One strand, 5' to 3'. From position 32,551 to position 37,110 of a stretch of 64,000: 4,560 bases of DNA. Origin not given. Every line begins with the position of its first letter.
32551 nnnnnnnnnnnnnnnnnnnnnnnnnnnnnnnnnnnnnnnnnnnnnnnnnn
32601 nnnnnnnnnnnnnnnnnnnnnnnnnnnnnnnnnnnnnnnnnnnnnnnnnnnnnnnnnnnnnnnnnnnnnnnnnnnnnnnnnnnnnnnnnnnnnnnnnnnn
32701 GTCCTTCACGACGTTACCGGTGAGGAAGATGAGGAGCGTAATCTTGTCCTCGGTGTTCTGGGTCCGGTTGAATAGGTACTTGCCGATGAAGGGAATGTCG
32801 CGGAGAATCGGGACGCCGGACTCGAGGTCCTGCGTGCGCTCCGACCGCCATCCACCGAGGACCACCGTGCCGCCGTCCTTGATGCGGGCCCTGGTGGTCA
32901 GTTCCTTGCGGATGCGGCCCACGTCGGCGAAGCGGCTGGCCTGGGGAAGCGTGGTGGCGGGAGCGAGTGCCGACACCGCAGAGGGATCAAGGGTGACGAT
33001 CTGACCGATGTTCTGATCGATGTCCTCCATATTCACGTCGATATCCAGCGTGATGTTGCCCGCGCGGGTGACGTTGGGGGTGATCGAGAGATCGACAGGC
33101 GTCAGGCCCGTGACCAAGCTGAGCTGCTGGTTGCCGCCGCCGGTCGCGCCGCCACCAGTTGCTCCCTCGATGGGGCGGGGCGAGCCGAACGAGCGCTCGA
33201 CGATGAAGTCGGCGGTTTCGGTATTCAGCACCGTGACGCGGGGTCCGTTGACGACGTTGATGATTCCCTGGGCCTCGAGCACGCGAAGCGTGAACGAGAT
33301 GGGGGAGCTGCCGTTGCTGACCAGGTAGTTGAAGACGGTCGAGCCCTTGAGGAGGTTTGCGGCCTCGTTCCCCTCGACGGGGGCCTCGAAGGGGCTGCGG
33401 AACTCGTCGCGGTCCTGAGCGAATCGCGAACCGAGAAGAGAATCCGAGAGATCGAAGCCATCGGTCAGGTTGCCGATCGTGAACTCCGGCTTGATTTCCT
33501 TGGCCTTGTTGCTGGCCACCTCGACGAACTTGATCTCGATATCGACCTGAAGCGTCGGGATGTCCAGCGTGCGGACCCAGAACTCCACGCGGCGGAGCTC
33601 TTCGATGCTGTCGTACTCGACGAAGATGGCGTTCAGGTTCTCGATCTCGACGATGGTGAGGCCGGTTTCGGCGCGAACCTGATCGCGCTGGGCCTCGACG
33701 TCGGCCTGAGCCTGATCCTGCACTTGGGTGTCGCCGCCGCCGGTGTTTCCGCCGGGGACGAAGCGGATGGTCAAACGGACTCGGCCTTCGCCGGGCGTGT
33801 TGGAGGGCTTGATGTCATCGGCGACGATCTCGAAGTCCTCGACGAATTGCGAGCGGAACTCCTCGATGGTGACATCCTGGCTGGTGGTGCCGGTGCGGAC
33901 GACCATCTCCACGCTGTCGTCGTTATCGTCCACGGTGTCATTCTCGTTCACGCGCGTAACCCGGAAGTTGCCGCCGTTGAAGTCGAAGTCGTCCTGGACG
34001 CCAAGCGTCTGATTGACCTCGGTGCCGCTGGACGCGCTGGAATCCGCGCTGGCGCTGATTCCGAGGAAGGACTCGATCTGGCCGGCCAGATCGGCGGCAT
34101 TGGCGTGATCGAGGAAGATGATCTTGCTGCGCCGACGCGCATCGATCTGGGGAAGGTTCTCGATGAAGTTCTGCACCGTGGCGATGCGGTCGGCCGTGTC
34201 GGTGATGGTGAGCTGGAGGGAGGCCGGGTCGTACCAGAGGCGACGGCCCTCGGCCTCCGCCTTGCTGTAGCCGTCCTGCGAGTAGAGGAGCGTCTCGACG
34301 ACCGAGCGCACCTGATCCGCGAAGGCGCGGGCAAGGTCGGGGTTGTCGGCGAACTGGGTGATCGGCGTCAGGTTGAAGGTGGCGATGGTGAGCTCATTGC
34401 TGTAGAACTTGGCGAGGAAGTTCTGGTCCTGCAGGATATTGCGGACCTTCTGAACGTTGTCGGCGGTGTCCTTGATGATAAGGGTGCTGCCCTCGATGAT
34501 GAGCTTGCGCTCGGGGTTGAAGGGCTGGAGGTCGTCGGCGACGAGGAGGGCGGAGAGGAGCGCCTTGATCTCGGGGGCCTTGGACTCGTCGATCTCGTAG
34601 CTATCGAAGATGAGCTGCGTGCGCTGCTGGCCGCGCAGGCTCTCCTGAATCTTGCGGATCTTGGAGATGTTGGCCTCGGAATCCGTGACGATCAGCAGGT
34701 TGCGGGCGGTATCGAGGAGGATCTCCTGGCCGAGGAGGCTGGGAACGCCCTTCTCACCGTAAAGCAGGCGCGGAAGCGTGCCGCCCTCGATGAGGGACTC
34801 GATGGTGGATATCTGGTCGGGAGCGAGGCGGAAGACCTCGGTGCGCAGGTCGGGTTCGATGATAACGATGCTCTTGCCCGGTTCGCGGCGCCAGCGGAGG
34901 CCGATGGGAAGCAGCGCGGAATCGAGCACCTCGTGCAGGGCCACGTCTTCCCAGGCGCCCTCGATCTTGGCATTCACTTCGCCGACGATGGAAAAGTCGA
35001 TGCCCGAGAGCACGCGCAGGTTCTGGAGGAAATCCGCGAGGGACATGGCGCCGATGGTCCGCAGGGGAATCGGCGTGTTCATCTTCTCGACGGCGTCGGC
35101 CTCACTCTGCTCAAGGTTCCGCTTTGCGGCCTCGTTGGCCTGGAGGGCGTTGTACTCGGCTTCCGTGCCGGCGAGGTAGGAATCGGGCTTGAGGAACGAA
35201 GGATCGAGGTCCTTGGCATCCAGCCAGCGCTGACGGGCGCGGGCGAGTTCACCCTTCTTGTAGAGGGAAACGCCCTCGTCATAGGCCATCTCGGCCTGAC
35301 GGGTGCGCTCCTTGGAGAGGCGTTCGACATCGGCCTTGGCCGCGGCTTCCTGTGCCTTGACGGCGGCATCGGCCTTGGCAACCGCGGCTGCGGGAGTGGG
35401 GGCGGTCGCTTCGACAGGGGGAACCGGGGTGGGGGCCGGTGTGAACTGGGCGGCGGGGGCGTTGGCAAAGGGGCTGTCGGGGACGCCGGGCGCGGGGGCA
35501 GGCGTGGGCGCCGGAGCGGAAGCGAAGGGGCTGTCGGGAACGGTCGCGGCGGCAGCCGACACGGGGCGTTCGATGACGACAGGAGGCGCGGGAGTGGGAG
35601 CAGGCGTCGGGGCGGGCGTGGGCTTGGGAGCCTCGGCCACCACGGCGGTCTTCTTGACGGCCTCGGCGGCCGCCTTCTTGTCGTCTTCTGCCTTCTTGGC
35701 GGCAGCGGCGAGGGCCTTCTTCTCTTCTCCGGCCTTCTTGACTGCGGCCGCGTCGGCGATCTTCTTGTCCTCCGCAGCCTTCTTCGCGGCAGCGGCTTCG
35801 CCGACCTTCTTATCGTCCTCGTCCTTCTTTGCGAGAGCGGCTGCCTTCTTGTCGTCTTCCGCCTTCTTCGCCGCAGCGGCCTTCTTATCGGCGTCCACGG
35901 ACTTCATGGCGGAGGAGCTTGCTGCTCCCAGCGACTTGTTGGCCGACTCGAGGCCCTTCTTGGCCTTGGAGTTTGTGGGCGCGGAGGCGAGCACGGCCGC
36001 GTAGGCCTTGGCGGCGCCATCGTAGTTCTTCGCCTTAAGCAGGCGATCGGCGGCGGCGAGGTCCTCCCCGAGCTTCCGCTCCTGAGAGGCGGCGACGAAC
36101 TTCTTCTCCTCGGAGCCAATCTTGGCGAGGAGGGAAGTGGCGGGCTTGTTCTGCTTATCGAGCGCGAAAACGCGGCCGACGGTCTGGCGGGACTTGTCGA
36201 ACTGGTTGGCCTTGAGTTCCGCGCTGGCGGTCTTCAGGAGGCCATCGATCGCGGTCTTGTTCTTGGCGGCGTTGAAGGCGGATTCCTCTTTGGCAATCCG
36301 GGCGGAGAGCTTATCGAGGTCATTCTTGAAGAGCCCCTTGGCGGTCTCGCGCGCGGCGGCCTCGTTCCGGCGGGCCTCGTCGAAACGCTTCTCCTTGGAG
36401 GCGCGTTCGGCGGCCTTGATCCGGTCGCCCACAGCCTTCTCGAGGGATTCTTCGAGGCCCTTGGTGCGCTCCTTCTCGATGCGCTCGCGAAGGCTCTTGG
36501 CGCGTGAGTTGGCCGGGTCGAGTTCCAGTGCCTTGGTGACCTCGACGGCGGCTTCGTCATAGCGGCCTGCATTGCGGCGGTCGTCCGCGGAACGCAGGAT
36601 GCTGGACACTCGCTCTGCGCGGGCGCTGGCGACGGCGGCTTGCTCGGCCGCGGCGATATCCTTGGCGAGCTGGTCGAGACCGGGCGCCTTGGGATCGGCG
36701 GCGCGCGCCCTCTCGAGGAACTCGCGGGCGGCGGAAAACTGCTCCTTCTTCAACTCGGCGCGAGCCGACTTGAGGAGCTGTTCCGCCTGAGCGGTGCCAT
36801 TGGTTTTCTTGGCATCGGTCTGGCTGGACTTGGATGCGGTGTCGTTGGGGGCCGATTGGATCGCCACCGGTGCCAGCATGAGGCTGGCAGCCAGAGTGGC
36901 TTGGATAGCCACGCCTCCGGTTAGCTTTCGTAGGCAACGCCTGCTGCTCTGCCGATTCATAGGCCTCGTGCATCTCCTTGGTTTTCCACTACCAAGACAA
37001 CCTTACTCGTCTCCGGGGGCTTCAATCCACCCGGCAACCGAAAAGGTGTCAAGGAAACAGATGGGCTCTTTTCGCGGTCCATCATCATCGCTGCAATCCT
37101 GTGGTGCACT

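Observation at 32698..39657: Type IV pilus block with an unusually large secretin and a PilM-PilN fusion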

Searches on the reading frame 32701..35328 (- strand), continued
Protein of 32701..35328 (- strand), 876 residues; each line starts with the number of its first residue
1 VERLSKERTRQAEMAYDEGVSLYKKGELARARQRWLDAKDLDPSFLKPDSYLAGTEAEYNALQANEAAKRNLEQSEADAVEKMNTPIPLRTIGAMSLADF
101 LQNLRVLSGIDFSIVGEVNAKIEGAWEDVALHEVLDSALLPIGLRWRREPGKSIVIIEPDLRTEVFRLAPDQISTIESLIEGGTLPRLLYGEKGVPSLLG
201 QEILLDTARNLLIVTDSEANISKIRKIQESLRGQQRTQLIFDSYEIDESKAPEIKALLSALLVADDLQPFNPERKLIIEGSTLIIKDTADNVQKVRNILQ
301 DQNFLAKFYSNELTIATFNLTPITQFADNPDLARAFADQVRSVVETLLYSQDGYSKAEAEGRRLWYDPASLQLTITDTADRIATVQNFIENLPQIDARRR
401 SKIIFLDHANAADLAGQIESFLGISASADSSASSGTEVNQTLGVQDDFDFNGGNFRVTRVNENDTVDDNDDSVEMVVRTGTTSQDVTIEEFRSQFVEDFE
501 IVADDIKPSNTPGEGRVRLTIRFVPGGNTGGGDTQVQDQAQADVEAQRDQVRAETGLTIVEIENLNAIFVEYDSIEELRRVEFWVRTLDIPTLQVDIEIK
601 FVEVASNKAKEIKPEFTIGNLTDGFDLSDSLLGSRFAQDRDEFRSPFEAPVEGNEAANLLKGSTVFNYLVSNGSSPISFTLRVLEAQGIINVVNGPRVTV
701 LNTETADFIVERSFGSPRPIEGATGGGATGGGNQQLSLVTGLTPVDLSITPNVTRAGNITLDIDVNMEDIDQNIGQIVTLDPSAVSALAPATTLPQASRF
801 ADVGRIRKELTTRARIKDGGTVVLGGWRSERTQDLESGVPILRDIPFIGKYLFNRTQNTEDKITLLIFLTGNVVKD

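Call 58: search_protein_representatives(protein=window:32701-35328:-)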
Query: 876 residues. Proteins with E-value up to 0.001 (for the whole library): 5870; up to 1e-10: 305; up to 1e-30: 135. The best 150 are listed.
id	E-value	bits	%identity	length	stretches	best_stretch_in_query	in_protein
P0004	0.0e+00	1198.7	64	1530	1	9-876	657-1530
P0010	0.0e+00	1160.5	63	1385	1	6-876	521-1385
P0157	0.0e+00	1116.7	62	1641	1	7-876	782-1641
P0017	0.0e+00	1023.8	56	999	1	2-876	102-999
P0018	7.2e-295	996.7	55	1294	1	3-876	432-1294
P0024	1.1e-269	913.4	54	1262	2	3-533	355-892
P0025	1.5e-266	903.1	52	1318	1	2-876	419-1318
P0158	1.2e-255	867.0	50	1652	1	5-874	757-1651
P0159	3.6e-243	825.7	49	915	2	7-732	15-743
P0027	1.6e-235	800.4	49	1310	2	2-732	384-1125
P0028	3.5e-224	762.9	47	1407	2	10-733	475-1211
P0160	5.1e-212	722.7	42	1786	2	5-874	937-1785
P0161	3.8e-209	713.2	41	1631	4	7-875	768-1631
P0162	7.5e-207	705.6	40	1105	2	6-874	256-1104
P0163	2.0e-206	704.2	43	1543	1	7-873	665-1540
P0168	7.5e-184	629.5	42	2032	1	9-874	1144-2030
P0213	1.0e-92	328.1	32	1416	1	8-874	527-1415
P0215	1.7e-89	317.5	30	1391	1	15-871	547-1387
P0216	2.1e-88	313.8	30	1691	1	7-874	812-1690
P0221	3.5e-85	303.2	30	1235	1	6-874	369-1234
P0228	2.5e-76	273.9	30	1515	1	6-874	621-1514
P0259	1.9e-40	155.2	26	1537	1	167-606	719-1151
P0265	5.9e-38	147.0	27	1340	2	9-422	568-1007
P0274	4.2e-34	134.2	24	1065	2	7-418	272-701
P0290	1.6e-24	102.5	25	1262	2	11-427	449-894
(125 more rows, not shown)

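Call 59: list_cluster_members(proteins=[P0168, P0213, P0215, P0216, P0221, P0228, P0259, P0265, P0274, P0290])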
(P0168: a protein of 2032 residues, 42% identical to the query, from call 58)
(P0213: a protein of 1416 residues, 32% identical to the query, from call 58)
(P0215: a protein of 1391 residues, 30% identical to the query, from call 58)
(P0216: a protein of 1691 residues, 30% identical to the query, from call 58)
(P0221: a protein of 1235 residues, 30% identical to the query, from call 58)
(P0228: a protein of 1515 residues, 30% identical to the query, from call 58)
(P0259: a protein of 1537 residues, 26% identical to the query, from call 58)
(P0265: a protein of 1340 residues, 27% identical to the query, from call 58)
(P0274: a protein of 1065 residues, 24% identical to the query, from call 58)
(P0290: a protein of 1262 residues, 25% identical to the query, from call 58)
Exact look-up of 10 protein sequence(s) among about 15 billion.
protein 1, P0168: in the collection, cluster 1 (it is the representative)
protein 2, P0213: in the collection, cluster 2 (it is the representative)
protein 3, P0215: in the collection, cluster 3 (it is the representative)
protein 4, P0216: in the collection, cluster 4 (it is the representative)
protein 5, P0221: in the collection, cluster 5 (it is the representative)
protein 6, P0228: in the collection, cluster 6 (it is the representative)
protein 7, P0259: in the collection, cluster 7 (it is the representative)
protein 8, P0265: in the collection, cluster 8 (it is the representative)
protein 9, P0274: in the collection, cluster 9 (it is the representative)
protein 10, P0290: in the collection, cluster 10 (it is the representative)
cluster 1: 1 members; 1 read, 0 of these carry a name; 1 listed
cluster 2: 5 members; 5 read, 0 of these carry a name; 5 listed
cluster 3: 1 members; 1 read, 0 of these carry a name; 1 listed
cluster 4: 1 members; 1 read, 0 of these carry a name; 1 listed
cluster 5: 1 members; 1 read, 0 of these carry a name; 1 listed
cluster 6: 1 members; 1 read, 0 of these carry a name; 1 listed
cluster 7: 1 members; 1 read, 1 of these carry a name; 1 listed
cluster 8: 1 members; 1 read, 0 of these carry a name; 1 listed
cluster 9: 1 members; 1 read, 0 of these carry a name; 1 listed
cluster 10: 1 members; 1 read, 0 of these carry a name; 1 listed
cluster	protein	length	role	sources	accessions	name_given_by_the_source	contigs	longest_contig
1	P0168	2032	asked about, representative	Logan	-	-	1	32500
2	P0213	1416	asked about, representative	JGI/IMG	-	-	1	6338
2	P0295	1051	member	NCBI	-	-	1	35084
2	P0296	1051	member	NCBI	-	-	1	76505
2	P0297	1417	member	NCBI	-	-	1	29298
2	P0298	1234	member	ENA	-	-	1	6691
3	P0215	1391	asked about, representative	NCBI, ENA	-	-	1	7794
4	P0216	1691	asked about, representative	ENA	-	-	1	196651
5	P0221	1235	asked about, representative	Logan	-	-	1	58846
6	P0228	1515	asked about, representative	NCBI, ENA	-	-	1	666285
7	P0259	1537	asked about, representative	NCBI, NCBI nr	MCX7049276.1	MAG: hypothetical protein NTX50_27795 [Candidatus Sumerlaeota bacterium] | hypothetical protein [Candidatus Sumerlaeota bacterium]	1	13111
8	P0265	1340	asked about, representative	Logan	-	-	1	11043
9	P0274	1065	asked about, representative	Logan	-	-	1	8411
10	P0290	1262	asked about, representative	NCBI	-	-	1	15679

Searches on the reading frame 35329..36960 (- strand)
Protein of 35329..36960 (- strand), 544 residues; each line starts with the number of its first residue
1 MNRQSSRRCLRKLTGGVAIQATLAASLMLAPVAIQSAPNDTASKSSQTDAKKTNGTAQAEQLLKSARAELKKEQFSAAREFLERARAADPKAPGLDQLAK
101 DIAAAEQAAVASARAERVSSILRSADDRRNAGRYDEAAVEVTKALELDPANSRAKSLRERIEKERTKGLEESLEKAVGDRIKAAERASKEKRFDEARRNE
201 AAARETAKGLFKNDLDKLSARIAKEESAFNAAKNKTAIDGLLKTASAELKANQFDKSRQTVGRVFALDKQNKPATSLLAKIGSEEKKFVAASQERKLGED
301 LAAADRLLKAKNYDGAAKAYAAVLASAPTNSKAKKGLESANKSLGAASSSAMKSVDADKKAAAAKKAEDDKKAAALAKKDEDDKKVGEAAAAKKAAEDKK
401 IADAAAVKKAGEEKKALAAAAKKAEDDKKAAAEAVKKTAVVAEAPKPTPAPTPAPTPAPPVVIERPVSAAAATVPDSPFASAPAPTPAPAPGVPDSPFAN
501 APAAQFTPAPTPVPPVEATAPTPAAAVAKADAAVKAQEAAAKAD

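Call 21: search_protein_families(library=pfam, proteins=[window:35329-36960:-], max_evalue=10)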
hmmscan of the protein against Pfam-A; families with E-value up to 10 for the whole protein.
window:35329-36960:- (544 aa): 8 families
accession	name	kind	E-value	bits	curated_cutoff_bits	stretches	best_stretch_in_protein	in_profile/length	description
PF14853.12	Fis1_TPR_C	-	1.5e-07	31.9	25.3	3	132-167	15-50/53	Fis1 C-terminal tetratricopeptide repeat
PF14559.12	TPR_19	-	1.6e-05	25.6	25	5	307-337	1-31/68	Tetratricopeptide repeat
PF13428.12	TPR_14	-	0.021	15.9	23.5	3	61-95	3-37/44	Tetratricopeptide repeat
PF07719.23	TPR_2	-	0.029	14.9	27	3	129-151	12-34/34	Tetratricopeptide repeat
PF00515.34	TPR_1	-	0.034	14.4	27.8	1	130-151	13-34/34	Tetratricopeptide repeat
PF14863.12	Alkyl_sulf_dimr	-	0.51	11.2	26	3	301-352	73-124/139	Alkyl sulfatase dimerisation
PF13414.12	TPR_11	-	1.7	8.9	26.8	1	129-151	5-27/42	TPR repeat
PF13181.12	TPR_8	-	2.4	9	25.7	1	130-151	13-34/34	Tetratricopeptide repeat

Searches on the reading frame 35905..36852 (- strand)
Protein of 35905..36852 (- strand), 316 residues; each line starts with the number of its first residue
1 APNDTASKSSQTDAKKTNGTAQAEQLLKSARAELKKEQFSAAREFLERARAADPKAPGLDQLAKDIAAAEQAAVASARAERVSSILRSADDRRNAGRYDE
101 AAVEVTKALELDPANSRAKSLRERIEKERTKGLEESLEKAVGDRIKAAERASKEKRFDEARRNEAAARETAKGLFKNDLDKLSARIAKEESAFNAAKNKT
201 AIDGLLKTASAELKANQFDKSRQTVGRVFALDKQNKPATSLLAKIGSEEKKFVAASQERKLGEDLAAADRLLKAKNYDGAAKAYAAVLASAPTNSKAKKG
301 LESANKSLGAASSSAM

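Call 80: search_solved_structures(query=window:35905-36852:-, max_evalue=1)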
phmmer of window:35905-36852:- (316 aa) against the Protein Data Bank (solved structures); distinct sequences matched with E-value up to 1: 26.
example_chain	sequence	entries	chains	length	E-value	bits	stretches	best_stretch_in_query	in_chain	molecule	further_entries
8bu0_A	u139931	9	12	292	4.5e-09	39.7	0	95-120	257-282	Consensus tetratricopeptide repeat protein | Crystal structure of an 8-repeat consensus TPR superhelix with Zinc. | Monomer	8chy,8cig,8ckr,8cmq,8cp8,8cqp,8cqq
9qhb_A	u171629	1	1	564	9.3e-07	32.1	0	95-120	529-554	Engineered tetratricopeptide repeat protein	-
9gzg_A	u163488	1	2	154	1.4e-06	31.5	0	94-120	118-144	Engineered CTPR protein with glutamic acids for conductivity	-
1na0_A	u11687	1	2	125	3.3e-06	30.3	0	95-120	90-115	designed protein CTPR3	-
7obi_A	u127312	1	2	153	3.5e-05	27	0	93-121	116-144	CTPR-rv4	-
2fo7_A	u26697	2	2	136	9.1e-05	25.6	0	95-118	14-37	SYNTHETIC CONSENSUS TPR PROTEIN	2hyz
8ch0_A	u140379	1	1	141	0.00011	25.3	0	95-118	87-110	Consensus tetratricopeptide repeat protein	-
5hrz_A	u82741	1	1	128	0.00013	25.1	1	95-122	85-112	TPR domain protein 1na0C3_3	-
8ump_A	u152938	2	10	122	0.00021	24.4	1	95-128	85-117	T33-ml35-redesigned-TPR-domain-fold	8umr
9qhc_A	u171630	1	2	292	0.00023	24.3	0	95-118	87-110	Engineered tetratricopeptide repeat protein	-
1na3_A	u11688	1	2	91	0.00052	23.1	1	95-120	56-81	designed protein CTPR2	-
6v8e_A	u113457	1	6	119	0.0009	22.3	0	95-120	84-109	Designed protein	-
3kd7_A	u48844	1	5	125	0.0012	21.9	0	94-120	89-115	CTPR390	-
6vl6_A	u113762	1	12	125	0.0034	20.4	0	94-118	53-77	T33_dn2A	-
6vfh_A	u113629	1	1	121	0.0053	19.8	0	95-119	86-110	T33_dn10A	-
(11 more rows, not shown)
